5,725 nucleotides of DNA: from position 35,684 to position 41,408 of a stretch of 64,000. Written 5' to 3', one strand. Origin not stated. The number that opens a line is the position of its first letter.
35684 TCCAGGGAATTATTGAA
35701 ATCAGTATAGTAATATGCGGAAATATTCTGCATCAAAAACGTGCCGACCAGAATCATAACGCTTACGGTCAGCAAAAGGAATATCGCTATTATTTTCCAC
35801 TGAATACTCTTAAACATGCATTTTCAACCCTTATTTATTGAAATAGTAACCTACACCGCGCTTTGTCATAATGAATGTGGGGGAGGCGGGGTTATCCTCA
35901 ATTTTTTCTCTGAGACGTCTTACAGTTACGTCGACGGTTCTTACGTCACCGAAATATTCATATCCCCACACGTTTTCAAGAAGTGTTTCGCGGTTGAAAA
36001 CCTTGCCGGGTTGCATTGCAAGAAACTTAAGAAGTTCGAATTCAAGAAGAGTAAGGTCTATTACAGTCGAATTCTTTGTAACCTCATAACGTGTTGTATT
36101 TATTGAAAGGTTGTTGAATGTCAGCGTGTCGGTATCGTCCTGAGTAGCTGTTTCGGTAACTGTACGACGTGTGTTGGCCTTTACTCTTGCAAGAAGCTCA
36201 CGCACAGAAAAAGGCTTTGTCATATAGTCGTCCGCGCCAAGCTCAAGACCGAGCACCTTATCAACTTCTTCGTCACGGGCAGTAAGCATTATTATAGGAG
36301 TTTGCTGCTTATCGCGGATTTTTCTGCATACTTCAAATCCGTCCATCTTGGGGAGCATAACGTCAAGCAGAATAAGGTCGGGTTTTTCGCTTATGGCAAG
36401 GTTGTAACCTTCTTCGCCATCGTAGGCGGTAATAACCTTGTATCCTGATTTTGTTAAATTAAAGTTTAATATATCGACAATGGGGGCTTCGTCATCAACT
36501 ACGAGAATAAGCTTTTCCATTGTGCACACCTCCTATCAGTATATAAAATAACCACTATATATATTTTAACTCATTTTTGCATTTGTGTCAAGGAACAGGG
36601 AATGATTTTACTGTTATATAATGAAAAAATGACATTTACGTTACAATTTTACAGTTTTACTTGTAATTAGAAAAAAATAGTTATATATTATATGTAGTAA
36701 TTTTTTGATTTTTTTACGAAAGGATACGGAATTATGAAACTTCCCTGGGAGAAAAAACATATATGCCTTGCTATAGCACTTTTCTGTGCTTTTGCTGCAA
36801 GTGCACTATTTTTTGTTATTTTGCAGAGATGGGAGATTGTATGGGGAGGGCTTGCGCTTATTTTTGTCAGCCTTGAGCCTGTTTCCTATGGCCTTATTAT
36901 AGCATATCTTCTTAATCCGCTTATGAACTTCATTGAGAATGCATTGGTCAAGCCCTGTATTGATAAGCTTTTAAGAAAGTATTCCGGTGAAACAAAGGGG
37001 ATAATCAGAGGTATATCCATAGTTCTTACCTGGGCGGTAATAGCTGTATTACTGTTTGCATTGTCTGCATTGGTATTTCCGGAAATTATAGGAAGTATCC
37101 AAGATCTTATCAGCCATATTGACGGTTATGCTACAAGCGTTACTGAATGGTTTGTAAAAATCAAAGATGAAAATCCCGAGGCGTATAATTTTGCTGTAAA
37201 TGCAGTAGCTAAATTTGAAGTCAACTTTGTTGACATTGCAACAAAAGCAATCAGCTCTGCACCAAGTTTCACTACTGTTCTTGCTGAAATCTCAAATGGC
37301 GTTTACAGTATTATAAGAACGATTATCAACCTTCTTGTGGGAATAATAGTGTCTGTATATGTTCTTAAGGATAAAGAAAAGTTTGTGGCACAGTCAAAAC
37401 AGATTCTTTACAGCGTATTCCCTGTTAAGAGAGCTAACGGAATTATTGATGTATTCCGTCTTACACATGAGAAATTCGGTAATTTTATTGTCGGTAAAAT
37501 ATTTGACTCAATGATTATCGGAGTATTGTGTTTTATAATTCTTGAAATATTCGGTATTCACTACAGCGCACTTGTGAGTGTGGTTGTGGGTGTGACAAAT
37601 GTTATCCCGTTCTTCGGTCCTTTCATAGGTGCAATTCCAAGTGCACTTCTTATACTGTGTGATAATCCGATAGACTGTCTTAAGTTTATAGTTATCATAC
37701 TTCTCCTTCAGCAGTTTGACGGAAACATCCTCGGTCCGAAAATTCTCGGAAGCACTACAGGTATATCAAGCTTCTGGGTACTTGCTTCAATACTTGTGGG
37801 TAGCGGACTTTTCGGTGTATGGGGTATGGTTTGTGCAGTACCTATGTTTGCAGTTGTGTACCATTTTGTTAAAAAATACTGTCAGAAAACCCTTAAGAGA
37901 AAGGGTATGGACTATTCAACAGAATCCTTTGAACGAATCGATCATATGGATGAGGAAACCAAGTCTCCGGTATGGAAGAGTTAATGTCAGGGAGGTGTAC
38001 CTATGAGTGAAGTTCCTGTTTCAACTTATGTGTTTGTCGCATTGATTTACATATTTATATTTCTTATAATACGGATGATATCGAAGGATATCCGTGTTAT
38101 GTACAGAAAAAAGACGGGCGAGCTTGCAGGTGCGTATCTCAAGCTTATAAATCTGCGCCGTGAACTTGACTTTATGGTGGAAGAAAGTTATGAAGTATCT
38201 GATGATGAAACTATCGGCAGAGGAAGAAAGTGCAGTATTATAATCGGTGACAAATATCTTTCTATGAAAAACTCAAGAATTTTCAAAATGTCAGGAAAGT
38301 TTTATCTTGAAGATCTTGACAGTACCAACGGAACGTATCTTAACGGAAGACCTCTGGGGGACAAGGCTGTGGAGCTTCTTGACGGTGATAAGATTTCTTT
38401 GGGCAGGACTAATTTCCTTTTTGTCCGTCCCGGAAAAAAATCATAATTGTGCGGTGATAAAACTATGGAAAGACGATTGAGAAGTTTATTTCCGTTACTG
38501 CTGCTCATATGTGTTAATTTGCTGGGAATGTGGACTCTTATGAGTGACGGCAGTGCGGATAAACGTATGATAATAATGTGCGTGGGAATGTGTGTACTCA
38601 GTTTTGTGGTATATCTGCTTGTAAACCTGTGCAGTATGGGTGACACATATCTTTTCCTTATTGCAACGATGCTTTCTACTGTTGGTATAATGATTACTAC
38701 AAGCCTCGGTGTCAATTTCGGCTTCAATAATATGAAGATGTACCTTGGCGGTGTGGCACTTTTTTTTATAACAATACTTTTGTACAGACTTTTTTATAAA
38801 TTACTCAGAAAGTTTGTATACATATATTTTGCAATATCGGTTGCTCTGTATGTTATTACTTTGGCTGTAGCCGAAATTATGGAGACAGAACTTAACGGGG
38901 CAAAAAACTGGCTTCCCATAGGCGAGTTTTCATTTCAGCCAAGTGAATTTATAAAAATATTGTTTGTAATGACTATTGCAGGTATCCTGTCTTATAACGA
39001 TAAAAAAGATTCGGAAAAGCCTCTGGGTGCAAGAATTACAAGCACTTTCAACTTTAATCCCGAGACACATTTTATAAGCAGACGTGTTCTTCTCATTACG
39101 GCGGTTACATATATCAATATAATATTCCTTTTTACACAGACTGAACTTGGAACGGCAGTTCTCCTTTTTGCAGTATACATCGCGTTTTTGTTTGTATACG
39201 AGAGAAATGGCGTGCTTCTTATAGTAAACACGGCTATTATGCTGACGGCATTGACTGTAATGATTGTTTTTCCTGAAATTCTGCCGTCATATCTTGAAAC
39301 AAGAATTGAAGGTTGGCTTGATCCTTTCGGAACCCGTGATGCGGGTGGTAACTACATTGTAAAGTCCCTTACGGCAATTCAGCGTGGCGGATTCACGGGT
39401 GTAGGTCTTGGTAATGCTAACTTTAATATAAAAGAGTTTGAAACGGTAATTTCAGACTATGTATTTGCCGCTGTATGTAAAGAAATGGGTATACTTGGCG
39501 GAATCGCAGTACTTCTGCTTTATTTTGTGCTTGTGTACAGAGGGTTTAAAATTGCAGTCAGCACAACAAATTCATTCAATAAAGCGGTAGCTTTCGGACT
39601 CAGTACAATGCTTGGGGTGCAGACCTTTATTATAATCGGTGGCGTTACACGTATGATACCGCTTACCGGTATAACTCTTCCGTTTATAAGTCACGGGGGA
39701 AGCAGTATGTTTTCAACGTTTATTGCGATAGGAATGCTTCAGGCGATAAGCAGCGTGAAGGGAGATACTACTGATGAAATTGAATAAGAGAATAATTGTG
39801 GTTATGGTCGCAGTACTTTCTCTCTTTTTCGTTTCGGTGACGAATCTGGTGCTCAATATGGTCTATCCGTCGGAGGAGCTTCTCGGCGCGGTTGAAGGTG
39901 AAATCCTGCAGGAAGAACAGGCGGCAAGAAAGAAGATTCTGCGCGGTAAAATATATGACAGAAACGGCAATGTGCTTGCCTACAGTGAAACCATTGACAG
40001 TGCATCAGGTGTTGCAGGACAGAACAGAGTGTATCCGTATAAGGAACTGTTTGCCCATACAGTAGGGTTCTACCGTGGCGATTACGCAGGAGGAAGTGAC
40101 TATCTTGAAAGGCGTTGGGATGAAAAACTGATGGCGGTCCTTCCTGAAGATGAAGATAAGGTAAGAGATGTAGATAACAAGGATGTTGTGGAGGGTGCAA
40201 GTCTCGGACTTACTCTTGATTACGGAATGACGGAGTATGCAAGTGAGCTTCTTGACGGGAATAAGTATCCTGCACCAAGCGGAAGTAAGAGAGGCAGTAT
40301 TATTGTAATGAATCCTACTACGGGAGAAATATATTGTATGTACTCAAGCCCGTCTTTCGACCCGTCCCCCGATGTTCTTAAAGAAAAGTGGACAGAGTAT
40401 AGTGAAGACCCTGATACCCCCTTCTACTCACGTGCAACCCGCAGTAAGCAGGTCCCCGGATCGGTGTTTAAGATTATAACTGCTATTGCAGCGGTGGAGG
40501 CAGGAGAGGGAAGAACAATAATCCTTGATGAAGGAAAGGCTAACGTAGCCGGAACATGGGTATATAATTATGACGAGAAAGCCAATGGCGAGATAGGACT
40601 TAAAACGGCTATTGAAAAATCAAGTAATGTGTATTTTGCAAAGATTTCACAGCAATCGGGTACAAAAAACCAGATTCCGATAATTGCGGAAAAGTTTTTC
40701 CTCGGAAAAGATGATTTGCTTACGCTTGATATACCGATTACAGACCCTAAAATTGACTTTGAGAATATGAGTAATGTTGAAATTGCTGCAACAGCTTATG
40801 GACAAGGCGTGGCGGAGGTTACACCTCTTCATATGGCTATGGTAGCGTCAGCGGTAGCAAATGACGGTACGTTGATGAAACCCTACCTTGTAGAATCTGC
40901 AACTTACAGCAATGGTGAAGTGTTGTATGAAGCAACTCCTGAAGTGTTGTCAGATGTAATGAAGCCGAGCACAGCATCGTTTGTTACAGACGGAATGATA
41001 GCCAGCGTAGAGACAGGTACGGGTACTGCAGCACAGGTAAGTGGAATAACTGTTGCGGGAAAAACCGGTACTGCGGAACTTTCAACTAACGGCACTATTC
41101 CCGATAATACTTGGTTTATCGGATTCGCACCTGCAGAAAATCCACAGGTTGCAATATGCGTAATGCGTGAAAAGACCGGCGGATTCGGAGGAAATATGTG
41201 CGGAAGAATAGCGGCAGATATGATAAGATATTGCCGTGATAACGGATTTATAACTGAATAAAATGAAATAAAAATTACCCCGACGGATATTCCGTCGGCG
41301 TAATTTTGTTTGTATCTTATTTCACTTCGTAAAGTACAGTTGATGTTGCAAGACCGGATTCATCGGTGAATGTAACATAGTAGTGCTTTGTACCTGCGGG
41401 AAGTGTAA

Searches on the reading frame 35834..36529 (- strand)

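Call 82: search_protein_families(library=pfam, proteins=[window:35834-36529:-], max_evalue=0.00001)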
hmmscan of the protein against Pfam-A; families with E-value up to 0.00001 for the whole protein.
window:35834-36529:- (232 aa): 2 families
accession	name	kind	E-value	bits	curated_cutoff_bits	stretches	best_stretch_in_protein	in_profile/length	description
PF00072.30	Response_reg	-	3.2e-31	108.2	30.2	1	8-117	1-111/111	Response regulator receiver domain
PF00486.34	Trans_reg_C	-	1.8e-27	95.6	26.2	1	156-230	3-77/77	Transcriptional regulatory protein, C terminal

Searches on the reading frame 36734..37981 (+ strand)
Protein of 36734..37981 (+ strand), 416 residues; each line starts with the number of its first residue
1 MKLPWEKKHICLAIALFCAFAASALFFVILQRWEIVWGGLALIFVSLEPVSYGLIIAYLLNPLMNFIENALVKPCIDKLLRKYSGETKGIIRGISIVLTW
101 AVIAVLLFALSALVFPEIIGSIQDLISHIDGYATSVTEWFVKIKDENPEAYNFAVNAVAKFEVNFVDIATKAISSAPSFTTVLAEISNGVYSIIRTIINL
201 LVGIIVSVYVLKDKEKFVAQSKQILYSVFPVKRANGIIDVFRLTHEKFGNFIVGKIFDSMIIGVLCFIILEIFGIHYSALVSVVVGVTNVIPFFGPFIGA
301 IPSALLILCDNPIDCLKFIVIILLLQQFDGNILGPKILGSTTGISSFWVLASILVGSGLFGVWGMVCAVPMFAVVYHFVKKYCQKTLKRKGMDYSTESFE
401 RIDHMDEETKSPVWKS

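Call 83: search_protein_families(library=pfam, proteins=[window:36734-37981:+], max_evalue=0.00001)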
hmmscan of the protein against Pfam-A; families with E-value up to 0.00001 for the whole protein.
window:36734-37981:+ (416 aa): 1 family
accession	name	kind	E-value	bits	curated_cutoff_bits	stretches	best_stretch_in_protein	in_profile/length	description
PF01594.21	AI-2E_transport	-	2.6e-52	178.5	34.3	1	86-382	43-326/327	AI-2E family transporter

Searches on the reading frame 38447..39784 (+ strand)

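Call 83: search_protein_families(library=pfam, proteins=[window:38447-39784:+], max_evalue=0.00001)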
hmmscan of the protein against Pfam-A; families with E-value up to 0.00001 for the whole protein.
window:38447-39784:+ (446 aa): 1 family
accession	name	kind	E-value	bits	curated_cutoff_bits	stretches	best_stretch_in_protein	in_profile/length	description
PF01098.24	FTSW_RODA_SPOVE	-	1e-60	206.1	26.4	1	89-436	35-352/356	Cell cycle protein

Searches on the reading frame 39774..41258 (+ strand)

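Call 83: search_protein_families(library=pfam, proteins=[window:39774-41258:+], max_evalue=0.00001)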
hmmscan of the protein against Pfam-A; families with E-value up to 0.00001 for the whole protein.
window:39774-41258:+ (495 aa): 1 family
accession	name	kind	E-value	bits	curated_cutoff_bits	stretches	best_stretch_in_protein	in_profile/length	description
PF00905.27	Transpeptidase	-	1.7e-58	198.6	22.1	1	174-483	1-297/299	Penicillin binding protein transpeptidase domain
